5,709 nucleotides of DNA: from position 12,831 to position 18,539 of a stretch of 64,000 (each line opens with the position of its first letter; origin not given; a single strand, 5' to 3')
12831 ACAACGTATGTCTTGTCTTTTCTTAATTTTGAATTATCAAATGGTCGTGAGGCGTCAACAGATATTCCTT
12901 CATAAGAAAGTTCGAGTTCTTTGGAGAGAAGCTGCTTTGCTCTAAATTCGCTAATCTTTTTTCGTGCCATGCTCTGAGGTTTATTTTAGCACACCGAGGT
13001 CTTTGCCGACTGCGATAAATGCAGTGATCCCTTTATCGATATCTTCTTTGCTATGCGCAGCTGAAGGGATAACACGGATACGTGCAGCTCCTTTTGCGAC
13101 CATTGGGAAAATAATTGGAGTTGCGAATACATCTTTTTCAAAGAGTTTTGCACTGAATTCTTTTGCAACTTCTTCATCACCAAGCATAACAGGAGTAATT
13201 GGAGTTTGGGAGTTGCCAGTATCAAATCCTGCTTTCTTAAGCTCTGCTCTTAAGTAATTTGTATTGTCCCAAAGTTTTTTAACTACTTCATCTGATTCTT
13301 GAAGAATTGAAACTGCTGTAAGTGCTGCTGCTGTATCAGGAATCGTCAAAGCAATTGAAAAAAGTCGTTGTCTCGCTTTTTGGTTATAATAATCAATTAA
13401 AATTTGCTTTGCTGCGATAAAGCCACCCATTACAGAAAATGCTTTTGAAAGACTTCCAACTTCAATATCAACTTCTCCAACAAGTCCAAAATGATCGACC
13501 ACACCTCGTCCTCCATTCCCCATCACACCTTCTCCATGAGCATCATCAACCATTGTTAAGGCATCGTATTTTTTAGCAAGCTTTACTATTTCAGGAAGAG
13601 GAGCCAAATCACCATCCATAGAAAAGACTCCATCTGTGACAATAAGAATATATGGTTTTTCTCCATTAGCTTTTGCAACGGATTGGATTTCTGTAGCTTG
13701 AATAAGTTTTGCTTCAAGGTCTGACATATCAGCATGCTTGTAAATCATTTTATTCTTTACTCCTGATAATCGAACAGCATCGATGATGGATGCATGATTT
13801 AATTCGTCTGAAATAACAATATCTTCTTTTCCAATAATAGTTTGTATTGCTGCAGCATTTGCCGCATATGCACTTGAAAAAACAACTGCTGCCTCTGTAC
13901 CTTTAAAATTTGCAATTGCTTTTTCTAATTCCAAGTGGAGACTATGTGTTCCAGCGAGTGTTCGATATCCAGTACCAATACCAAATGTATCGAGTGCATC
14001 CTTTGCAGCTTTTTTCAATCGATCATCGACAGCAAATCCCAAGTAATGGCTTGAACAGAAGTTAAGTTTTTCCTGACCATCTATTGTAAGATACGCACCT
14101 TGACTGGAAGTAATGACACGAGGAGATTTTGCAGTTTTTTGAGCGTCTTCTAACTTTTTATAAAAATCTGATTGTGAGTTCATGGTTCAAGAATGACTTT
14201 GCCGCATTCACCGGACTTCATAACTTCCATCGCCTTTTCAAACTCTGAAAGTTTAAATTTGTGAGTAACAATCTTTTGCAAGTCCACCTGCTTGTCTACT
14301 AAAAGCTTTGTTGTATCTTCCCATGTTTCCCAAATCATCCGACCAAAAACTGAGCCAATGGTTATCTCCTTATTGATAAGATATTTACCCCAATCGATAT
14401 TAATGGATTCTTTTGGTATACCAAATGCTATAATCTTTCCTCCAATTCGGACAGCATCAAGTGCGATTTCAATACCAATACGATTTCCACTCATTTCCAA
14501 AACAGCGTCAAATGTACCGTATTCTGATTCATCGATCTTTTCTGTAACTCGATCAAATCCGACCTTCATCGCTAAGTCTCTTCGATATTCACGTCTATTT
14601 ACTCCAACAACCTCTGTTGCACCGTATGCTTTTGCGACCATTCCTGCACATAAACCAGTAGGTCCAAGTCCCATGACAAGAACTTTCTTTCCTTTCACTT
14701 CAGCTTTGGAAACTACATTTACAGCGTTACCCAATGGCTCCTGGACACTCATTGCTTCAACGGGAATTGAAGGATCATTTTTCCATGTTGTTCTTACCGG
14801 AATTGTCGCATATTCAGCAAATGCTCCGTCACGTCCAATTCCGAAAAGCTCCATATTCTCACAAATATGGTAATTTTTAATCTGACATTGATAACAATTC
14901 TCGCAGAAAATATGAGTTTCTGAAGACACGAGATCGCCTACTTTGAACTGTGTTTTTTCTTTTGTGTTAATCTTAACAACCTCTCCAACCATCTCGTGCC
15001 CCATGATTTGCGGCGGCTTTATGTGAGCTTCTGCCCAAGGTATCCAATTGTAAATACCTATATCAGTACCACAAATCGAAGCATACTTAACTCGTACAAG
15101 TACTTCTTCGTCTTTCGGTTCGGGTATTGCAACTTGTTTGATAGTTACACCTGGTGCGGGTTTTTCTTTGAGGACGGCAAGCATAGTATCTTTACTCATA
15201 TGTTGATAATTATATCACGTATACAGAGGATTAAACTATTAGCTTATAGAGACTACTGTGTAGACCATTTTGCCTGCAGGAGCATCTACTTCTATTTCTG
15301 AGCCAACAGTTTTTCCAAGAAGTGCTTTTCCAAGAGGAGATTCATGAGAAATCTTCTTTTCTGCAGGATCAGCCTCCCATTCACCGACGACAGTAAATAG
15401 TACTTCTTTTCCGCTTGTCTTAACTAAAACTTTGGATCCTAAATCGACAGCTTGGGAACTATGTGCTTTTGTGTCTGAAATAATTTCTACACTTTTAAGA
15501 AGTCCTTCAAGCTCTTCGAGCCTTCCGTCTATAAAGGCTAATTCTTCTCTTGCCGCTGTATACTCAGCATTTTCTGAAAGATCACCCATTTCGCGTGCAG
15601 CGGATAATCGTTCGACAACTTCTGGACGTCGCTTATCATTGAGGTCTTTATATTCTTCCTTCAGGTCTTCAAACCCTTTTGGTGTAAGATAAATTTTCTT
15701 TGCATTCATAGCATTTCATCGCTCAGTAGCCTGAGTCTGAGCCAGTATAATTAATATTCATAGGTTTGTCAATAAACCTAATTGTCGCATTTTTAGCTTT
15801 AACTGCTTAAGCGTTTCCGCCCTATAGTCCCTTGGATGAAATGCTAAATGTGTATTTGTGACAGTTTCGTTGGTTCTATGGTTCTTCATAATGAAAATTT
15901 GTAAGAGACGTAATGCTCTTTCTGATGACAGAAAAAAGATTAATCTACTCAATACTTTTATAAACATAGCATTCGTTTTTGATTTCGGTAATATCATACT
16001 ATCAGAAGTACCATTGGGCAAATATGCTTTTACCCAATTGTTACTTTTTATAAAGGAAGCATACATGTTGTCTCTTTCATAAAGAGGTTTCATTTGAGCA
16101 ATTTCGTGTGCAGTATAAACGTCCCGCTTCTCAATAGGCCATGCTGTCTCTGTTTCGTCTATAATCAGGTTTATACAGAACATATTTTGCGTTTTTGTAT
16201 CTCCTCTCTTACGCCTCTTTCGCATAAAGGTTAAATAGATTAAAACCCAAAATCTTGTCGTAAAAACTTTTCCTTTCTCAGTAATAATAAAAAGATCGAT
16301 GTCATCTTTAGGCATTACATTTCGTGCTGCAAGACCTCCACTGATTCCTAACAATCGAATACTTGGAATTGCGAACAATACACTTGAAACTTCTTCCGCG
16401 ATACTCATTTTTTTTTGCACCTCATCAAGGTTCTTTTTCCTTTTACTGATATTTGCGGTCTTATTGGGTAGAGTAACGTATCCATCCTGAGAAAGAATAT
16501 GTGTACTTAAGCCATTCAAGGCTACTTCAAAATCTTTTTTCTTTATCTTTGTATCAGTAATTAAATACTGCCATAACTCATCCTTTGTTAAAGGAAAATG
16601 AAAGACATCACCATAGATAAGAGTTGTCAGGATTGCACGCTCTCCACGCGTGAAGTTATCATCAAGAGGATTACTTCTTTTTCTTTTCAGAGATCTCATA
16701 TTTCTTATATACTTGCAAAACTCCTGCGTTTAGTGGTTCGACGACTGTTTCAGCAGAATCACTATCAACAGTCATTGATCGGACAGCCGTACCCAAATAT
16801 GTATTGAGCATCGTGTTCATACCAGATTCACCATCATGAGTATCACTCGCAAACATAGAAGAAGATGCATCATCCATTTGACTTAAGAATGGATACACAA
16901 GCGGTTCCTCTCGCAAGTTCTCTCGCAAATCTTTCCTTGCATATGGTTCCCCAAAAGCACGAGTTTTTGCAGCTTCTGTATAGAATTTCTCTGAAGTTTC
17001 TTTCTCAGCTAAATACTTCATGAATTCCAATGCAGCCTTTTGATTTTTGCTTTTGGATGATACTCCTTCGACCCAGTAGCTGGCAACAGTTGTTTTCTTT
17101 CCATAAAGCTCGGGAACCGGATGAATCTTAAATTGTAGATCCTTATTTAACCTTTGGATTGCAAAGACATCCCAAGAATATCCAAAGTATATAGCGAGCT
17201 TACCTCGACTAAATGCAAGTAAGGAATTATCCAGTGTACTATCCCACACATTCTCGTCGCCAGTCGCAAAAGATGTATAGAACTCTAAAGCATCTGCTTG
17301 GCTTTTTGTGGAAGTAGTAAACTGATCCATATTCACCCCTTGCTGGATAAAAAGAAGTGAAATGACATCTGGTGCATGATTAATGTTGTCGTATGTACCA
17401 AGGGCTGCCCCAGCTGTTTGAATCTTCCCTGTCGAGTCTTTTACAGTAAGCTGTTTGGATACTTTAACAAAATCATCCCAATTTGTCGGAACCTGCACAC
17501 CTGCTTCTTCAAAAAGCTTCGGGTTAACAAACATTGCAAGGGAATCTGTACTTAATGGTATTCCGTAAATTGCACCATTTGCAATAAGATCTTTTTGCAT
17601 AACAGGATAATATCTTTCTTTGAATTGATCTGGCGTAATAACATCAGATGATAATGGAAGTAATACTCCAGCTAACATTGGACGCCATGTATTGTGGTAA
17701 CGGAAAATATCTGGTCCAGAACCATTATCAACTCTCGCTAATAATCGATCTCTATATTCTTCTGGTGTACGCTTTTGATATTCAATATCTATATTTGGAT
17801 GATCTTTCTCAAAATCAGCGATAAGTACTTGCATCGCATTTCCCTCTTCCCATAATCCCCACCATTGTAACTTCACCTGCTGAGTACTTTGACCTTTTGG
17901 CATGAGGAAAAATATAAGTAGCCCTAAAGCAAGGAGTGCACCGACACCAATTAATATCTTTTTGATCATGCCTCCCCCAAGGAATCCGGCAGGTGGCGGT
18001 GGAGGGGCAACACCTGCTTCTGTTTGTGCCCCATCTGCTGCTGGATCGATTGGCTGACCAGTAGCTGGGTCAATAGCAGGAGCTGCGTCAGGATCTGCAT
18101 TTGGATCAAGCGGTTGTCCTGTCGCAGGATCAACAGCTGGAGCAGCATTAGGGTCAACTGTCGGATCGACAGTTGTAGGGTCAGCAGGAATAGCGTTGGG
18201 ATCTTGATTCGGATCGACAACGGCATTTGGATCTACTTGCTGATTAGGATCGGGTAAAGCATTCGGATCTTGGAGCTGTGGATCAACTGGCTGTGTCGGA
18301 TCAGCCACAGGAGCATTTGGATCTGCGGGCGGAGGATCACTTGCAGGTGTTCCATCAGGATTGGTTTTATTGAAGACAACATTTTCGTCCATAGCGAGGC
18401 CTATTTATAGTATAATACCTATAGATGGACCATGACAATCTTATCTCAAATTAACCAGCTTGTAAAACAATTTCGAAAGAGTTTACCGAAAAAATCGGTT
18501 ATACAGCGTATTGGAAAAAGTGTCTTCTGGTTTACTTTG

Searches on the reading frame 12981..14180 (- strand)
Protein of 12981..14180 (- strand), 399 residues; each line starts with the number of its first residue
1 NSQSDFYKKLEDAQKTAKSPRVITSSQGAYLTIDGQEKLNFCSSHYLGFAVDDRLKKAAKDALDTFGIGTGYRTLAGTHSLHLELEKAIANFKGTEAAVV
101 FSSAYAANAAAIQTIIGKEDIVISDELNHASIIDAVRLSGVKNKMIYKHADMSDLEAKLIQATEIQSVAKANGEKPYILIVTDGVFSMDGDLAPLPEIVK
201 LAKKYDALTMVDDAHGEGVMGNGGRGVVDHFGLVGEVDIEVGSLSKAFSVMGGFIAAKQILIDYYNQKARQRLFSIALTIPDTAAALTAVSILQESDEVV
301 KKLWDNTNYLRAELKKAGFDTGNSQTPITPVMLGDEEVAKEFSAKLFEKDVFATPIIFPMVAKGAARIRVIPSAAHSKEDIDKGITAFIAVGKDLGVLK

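Call 96: search_protein_families(library=pfam, proteins=[window:12981-14180:-], max_evalue=0.00001)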
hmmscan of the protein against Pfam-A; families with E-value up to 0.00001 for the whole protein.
window:12981-14180:- (399 aa): 2 families
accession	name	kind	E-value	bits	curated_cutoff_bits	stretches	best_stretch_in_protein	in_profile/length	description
PF00155.27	Aminotran_1_2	-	5.6e-57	194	19.7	1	37-387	2-360/361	Aminotransferase class I and II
PF01053.26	Cys_Met_Meta_PP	-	3.3e-06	26.4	27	1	84-220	56-181/381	Cys/Met metabolism PLP-dependent enzyme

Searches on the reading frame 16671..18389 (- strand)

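Call 96: search_protein_families(library=pfam, proteins=[window:16671-18389:-], max_evalue=0.00001)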
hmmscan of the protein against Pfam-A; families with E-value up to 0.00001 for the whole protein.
window:16671-18389:- (572 aa): 2 families
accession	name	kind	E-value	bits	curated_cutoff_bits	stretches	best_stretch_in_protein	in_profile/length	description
PF01547.30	SBP_bac_1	-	5.7e-35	122.2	26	1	181-464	5-304/307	Bacterial extracellular solute-binding protein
PF13416.11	SBP_bac_8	-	3.3e-31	109.6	27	1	189-471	2-254/279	Bacterial extracellular solute-binding protein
